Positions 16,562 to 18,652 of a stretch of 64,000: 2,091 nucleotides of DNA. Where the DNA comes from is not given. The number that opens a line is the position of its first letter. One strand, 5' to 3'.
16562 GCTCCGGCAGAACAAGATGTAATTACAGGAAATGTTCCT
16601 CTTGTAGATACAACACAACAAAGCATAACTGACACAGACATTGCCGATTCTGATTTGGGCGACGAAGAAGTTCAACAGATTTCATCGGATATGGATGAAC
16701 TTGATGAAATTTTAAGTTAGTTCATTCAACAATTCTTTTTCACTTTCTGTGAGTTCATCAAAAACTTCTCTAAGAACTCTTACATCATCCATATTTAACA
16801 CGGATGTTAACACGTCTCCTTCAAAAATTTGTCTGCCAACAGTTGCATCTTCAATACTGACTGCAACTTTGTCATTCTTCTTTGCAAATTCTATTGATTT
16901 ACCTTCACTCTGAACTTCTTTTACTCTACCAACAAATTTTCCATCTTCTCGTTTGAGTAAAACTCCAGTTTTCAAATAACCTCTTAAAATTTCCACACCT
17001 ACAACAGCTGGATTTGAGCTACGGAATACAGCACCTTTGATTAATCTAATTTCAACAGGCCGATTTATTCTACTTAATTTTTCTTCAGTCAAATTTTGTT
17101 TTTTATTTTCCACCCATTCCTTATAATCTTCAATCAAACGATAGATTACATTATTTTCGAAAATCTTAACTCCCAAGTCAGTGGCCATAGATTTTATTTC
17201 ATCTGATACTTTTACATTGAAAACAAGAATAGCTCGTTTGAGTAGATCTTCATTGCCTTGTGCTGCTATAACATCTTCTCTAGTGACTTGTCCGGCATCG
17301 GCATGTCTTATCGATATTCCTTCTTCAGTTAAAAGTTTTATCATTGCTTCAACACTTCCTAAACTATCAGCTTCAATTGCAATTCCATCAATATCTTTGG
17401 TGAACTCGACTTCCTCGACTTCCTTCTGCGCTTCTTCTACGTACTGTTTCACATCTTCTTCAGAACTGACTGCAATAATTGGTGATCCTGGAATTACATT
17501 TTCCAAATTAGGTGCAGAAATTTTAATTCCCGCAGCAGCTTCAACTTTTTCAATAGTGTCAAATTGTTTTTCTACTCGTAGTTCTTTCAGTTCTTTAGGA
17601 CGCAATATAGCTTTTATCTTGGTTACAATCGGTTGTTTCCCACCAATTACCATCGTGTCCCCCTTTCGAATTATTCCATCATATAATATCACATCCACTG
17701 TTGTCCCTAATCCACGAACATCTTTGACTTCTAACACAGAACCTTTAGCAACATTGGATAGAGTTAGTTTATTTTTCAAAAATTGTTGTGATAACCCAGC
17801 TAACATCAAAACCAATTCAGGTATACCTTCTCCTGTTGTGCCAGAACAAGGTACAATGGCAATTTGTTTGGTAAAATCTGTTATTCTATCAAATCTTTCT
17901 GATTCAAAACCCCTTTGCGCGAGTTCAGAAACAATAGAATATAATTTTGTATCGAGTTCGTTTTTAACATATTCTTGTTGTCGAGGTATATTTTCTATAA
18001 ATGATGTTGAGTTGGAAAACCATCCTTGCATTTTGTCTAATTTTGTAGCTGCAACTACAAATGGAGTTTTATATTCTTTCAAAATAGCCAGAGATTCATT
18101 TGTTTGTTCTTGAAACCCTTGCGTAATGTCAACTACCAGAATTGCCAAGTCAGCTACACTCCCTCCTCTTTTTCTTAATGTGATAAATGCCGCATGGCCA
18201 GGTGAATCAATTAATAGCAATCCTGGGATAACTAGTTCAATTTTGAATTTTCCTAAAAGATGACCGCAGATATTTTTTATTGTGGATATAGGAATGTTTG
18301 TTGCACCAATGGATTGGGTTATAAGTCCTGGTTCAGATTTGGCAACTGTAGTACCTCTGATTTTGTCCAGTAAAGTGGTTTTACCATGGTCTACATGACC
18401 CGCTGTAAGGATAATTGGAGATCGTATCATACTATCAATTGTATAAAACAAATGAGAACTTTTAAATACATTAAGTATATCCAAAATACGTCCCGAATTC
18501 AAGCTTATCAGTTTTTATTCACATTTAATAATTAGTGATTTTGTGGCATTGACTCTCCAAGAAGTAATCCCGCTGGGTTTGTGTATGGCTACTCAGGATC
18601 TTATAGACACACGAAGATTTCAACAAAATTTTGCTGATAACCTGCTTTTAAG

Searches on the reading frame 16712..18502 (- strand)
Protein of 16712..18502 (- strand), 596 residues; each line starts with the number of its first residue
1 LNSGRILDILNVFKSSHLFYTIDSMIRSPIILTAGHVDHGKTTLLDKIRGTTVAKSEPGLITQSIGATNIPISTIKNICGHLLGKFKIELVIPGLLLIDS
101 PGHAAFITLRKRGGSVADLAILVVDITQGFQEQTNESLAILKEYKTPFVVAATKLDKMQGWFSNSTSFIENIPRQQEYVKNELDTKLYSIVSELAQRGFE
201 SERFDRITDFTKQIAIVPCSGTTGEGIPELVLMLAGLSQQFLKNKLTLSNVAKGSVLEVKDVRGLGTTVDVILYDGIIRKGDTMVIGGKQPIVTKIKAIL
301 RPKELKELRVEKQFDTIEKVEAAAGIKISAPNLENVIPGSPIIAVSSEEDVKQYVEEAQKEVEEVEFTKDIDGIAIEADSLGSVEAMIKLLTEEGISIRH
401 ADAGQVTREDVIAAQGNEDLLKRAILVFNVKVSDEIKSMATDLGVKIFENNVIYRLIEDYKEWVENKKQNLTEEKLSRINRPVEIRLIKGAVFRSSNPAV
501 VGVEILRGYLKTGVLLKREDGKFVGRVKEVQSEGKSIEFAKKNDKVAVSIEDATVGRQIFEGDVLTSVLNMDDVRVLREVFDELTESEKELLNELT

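Call 4: search_protein_families(library=pfam, proteins=[window:16712-18502:-], max_evalue=0.01)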
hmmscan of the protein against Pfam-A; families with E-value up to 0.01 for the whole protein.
window:16712-18502:- (596 aa): 6 families
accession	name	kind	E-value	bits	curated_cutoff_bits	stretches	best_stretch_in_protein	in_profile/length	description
PF00009.33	GTP_EFTU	-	8.4e-31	107.5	26.5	1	29-235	4-183/188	Elongation factor Tu GTP binding domain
PF14578.12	GTP_EFTU_D4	-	6.5e-27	93.7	23.8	1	481-565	1-85/86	Elongation factor Tu domain 4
PF11987.13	IF-2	-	2.7e-17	63.2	27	1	349-461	6-117/117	Translation-initiation factor 2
PF03144.31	GTP_EFTU_D2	-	6.8e-09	36.5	30.3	1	266-342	1-72/73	Elongation factor Tu domain 2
PF01926.29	MMR_HSR1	-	3e-05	24.6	21.9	1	32-154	3-113/113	50S ribosome-binding GTPase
PF02829.19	3H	-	0.0027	18.3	25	0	343-396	41-96/97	3H domain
